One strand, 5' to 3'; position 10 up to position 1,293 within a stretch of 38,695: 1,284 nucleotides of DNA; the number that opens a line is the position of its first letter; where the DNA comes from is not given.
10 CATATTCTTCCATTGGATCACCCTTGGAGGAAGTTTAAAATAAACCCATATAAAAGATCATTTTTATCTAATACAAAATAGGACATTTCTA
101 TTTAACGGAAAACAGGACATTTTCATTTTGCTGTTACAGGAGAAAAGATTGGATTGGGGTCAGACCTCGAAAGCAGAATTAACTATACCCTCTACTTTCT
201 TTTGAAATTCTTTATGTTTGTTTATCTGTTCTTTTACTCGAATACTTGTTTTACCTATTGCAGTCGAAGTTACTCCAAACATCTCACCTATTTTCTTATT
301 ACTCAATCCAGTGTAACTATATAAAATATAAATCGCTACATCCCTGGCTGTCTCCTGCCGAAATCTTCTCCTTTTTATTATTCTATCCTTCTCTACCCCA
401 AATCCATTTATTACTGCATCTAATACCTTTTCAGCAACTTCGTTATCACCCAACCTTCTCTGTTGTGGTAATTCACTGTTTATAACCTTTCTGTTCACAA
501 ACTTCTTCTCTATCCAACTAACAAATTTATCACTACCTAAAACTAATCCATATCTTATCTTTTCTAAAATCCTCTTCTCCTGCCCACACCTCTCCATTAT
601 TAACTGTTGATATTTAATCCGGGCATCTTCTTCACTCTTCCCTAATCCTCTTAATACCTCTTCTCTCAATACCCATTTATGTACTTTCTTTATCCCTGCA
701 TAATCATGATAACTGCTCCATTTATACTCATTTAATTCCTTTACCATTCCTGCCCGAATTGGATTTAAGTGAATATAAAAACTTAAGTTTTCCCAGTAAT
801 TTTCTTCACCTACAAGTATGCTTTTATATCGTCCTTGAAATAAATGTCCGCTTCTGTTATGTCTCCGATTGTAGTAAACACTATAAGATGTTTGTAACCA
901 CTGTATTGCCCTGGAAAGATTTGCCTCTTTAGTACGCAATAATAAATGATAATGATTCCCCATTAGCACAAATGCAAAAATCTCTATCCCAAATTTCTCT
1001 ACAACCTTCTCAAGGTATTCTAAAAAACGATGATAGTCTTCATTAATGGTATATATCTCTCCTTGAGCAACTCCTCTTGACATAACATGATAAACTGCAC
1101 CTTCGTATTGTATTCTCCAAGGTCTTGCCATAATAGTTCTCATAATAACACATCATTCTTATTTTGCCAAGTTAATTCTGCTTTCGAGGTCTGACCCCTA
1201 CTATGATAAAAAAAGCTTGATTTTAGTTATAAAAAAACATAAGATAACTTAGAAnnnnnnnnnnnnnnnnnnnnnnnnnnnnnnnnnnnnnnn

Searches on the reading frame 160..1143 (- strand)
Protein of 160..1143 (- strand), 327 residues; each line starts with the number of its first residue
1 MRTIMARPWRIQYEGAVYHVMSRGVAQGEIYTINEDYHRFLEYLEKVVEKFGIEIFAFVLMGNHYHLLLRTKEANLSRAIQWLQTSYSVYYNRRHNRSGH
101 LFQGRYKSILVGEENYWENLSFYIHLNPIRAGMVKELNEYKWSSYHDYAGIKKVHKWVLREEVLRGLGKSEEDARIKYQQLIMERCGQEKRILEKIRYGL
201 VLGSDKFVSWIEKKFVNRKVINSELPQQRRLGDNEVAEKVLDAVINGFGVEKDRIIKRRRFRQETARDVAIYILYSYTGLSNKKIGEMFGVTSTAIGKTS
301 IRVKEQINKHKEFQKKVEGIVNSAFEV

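Call 3: search_protein_families(library=pfam, proteins=[window:160-1143:-])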
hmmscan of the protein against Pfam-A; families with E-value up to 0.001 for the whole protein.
window:160-1143:- (327 aa): 2 families
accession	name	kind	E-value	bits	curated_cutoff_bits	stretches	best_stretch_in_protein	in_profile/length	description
PF01797.21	Y1_Tnp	-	2.3e-13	50.8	23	1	17-125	6-119/121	Transposase IS200 like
PF08299.17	Bac_DnaA_C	-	3.6e-08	33.7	31.5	1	238-291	2-57/69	Bacterial dnaA protein helix-turn-helix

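Call 4: search_protein_families(library=ncbifam, proteins=[window:160-1143:-])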
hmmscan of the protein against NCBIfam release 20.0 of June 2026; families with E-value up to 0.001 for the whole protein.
window:160-1143:- (327 aa): 4 families
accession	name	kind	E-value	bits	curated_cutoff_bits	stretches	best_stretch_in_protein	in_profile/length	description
NF047646.1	REP_Tyr_transpos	equivalog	3.8e-19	69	80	1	10-143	4-146/146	REP-associated tyrosine transposase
TIGR00362.1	DnaA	equivalog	3.3e-08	33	343.9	1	221-322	335-435/437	chromosomal replication initiator protein DnaA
NF001154.0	PRK00149.3-3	equivalog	5.3e-07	29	410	1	216-323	347-457/462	chromosomal replication initiator protein DnaA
TIGR02937.1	sigma70-ECF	superfamily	0.0006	19.5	42.9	0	181-309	96-163/165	sigma-70 family RNA polymerase sigma factor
